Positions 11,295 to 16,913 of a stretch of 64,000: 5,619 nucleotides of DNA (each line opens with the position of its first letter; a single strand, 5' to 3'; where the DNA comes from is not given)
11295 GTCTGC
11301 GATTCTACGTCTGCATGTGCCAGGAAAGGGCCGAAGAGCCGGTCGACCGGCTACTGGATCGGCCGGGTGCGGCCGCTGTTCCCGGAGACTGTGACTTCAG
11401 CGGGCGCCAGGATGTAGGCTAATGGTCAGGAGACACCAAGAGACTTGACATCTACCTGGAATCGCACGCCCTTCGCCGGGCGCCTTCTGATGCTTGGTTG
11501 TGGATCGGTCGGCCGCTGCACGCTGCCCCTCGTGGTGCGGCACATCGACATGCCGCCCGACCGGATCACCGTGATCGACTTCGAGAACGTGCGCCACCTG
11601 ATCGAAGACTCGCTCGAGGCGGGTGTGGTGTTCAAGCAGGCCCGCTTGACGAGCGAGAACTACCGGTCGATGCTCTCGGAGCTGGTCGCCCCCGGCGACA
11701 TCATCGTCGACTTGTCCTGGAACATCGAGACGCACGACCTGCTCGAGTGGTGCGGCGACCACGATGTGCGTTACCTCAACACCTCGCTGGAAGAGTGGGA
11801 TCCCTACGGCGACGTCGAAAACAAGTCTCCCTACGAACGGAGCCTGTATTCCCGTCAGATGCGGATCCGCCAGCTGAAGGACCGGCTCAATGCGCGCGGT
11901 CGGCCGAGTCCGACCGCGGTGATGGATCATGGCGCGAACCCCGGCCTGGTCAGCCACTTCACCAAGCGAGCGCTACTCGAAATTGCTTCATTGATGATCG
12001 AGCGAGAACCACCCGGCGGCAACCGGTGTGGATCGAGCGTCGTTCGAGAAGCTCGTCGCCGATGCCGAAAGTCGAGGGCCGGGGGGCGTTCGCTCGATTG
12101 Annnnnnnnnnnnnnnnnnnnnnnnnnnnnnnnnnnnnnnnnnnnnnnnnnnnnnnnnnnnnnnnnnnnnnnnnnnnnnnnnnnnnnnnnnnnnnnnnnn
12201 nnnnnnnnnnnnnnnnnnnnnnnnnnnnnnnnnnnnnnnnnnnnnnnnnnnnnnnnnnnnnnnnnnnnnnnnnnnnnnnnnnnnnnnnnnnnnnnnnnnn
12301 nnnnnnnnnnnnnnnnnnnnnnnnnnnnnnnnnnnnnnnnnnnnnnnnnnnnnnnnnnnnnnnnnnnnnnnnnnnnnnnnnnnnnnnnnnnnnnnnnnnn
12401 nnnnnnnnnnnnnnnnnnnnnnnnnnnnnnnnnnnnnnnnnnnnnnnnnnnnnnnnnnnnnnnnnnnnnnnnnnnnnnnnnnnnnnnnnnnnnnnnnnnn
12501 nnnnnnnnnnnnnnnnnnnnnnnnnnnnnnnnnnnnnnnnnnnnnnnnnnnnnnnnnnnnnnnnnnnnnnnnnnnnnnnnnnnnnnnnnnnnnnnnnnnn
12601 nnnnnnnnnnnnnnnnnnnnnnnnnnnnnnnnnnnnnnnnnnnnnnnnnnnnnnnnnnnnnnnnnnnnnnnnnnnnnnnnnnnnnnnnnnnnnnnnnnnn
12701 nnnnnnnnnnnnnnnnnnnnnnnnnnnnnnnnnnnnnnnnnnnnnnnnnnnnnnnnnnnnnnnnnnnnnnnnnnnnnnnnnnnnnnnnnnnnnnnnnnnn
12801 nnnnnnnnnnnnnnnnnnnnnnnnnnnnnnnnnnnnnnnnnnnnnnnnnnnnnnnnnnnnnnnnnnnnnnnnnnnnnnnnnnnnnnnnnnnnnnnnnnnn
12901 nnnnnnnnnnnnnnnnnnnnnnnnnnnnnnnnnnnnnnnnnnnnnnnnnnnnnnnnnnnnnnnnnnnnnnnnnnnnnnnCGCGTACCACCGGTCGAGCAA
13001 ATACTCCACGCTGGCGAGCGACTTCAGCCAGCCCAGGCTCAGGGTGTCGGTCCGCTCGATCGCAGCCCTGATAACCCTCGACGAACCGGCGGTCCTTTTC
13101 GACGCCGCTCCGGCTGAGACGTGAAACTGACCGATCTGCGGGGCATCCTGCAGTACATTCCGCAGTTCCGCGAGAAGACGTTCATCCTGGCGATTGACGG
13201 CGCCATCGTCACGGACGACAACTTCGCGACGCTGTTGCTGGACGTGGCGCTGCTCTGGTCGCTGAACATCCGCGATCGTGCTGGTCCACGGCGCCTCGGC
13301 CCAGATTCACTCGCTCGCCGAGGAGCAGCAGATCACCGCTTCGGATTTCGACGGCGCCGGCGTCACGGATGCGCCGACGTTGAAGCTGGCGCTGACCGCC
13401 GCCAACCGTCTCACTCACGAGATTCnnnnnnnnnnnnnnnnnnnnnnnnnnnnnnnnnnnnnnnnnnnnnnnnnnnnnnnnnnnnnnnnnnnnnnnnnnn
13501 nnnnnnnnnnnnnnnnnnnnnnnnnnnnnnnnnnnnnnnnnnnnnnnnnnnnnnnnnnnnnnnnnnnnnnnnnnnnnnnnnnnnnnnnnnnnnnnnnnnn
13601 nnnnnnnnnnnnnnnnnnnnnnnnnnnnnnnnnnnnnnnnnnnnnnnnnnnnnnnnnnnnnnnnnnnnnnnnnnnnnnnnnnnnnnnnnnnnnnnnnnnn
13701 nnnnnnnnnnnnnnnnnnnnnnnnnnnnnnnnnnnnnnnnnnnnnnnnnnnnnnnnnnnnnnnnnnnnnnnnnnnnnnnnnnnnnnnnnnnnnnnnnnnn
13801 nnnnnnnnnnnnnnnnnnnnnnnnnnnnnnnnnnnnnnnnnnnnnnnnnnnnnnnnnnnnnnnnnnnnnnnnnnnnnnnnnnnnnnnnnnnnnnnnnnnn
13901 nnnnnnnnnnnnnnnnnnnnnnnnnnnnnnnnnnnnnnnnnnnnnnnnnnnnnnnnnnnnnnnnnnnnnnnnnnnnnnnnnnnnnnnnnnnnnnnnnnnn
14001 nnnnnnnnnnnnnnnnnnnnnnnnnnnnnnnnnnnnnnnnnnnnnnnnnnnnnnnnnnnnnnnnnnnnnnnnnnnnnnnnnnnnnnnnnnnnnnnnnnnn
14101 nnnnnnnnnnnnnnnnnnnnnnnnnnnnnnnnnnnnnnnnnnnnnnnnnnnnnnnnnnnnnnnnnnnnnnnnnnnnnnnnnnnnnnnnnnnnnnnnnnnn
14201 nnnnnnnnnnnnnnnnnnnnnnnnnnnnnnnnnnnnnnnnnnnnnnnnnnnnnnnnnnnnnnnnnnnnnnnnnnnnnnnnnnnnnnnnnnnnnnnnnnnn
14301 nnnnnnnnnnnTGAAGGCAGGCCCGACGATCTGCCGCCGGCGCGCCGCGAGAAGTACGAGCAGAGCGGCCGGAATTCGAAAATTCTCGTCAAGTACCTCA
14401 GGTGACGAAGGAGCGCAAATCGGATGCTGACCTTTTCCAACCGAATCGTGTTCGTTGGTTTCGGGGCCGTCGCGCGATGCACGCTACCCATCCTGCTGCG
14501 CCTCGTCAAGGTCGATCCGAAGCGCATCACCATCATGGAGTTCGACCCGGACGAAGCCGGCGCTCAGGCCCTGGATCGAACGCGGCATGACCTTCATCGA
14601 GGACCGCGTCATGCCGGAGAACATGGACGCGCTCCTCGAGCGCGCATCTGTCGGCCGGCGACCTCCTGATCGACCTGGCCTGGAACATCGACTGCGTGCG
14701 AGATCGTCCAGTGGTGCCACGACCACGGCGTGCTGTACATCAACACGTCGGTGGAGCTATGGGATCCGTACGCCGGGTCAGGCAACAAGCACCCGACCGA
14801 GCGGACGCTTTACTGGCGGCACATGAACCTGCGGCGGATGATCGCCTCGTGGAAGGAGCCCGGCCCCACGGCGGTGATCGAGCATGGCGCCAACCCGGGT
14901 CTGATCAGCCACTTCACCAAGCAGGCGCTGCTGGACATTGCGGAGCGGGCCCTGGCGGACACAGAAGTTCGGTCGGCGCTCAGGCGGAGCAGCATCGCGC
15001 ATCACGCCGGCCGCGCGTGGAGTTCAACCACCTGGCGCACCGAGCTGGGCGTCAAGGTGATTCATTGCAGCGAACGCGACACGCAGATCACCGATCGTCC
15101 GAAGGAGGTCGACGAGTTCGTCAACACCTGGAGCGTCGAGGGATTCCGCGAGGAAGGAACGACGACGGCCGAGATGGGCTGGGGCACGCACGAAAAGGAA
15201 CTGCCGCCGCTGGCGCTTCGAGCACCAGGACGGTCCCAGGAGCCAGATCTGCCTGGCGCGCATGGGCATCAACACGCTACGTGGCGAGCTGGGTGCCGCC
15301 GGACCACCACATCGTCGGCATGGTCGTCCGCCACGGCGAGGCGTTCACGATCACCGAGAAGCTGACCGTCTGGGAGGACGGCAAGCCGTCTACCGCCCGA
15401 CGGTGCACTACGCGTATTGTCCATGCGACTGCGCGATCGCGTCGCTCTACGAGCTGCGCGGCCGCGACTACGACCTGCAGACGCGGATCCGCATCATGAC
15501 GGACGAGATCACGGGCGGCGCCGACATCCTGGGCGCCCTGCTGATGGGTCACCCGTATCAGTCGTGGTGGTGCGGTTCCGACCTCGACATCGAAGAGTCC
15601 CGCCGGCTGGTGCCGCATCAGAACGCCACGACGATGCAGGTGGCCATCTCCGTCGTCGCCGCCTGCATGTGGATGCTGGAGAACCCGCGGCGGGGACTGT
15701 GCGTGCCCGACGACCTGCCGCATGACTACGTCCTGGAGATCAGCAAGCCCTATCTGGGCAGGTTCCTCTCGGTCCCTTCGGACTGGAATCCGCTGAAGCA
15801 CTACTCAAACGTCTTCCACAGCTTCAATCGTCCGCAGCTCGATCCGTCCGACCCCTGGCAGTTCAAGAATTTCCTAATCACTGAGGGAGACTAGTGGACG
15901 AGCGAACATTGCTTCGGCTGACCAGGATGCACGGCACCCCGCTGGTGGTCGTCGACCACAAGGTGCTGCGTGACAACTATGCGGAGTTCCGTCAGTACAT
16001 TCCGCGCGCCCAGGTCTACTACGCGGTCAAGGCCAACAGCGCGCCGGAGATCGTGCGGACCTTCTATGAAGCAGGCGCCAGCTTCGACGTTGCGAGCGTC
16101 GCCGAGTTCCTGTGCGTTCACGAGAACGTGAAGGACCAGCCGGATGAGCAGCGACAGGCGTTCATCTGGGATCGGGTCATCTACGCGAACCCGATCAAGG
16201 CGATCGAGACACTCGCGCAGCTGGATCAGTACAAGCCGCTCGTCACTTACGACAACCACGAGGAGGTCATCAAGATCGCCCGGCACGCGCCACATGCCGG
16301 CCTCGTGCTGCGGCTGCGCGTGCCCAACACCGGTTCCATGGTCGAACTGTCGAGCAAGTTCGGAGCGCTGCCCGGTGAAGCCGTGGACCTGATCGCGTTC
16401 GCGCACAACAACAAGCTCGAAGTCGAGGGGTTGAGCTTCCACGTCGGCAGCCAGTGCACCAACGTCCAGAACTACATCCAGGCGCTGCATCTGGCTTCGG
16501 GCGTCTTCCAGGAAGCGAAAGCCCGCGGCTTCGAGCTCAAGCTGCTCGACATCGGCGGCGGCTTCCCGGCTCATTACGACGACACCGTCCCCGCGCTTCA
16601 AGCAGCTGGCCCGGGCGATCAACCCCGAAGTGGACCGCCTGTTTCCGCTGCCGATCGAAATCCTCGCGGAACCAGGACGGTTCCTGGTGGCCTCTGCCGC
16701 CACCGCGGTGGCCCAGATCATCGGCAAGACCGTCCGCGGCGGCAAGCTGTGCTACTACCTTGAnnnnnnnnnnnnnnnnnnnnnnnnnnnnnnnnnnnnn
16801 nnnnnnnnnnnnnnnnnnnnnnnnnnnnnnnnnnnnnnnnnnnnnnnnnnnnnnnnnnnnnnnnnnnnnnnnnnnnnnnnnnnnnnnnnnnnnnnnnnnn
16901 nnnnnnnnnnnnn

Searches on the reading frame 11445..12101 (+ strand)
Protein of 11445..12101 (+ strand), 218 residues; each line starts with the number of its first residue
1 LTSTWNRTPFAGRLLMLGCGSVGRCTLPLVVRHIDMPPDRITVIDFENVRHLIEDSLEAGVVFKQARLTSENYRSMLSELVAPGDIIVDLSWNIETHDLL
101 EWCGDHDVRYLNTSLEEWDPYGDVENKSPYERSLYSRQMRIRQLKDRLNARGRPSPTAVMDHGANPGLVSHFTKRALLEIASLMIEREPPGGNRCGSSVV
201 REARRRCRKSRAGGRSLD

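Call 53: search_protein_families(library=pfam, proteins=[window:11445-12101:+], max_evalue=0.0001)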
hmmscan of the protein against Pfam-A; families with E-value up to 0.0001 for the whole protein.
window:11445-12101:+ (218 aa): 1 family
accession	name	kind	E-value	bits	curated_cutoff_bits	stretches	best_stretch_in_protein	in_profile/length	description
PF03435.24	Sacchrp_dh_NADP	-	4.7e-27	95.3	25.1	1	15-152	2-125/129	Saccharopine dehydrogenase NADP binding domain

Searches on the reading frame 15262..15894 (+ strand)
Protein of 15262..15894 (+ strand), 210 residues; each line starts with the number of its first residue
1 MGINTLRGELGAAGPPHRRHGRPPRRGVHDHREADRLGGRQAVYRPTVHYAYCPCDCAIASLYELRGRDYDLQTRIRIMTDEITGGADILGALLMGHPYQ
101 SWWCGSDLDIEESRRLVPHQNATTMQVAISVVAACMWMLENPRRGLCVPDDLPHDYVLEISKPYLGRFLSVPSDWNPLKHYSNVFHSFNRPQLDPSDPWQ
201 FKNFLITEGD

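Call 52: search_protein_families(library=pfam, proteins=[window:15262-15894:+], max_evalue=0.0001)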
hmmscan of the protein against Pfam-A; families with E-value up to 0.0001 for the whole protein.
window:15262-15894:+ (210 aa): 1 family
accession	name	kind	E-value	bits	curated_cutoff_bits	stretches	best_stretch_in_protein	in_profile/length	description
PF16653.10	Sacchrp_dh_C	-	4.9e-12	47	31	1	23-168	98-260/265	Saccharopine dehydrogenase C-terminal domain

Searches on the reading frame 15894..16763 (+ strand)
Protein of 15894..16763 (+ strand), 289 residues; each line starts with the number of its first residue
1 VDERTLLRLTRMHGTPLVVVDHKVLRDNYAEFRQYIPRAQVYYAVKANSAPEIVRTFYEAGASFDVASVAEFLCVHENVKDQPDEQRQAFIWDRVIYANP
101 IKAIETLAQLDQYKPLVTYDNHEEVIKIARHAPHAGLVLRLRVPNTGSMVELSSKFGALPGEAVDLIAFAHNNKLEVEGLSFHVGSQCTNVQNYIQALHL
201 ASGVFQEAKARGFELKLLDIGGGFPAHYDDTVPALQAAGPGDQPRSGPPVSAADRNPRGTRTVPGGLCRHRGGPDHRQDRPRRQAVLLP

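Call 52: search_protein_families(library=pfam, proteins=[window:15894-16763:+], max_evalue=0.0001)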
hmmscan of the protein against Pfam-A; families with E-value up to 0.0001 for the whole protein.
window:15894-16763:+ (289 aa): 2 families
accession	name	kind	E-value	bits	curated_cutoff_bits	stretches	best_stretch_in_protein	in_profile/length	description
PF02784.22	Orn_Arg_deC_N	-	4.4e-42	144.6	23.4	1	26-235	5-212/247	Pyridoxal-dependent decarboxylase, pyridoxal binding domain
PF01168.26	Ala_racemase_N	-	1.6e-07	31.7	24.1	1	20-201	1-172/220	Alanine racemase, N-terminal domain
